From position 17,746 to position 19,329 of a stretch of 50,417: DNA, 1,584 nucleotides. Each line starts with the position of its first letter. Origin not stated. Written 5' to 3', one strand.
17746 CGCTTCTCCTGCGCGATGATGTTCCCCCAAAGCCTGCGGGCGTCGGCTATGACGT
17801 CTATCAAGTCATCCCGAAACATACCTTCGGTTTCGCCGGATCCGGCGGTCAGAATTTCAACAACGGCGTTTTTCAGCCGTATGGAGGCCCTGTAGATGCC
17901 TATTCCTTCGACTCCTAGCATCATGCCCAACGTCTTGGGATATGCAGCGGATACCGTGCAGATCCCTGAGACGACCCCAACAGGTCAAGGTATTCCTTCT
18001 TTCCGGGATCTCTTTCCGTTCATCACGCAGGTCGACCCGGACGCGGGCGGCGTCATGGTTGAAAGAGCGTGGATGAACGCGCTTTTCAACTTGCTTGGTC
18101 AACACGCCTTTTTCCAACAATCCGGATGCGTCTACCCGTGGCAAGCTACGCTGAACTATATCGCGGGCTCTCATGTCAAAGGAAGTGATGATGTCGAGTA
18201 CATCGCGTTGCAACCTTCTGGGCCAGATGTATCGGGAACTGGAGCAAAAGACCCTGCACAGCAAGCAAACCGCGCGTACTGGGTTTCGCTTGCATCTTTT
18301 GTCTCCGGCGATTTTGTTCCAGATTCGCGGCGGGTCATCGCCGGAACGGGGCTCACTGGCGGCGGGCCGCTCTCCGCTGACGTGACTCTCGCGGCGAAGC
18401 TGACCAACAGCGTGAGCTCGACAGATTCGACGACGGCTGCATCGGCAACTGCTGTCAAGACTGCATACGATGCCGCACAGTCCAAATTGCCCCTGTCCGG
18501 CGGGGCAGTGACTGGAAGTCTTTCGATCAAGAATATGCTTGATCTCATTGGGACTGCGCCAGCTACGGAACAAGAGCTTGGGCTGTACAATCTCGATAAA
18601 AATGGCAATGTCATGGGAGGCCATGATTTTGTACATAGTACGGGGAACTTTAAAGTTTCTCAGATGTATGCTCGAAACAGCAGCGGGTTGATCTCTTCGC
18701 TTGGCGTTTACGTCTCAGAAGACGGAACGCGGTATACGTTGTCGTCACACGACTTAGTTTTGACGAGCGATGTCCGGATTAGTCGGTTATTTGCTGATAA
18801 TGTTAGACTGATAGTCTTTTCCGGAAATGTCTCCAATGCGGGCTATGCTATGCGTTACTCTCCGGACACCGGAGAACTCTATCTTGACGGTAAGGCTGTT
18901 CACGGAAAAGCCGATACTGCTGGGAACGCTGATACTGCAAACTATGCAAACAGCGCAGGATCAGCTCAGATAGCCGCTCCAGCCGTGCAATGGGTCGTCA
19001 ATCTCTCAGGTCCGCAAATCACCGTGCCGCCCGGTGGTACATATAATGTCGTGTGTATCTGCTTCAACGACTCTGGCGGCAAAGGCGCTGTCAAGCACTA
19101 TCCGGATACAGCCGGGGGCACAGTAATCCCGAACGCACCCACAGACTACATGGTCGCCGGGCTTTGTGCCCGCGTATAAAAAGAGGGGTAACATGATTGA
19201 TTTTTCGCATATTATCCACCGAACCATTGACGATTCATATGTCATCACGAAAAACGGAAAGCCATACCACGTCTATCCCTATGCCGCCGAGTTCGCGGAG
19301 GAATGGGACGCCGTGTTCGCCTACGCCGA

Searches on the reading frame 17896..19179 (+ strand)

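Call 51: search_protein_families(library=phrogs, proteins=[window:17896-19179:+], max_evalue=0.001)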
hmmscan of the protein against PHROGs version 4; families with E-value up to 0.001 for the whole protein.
window:17896-19179:+ (427 aa): 6 families
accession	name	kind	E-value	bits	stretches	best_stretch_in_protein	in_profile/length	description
phrog_1396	-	tail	3.7e-06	27.3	1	12-214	98-242/504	tail fiber protein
phrog_988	-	tail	3.1e-05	24.5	1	167-373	220-380/574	tail protein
phrog_8625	-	unknown function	3.2e-05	24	1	81-131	43-91/355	-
phrog_23453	-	tail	0.00066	19.4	0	168-210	264-306/512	tail fiber protein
phrog_10372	-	unknown function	0.00073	20.5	1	166-207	131-172/218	-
phrog_454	-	tail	0.00089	18.4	1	163-199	207-243/1376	tail fiber protein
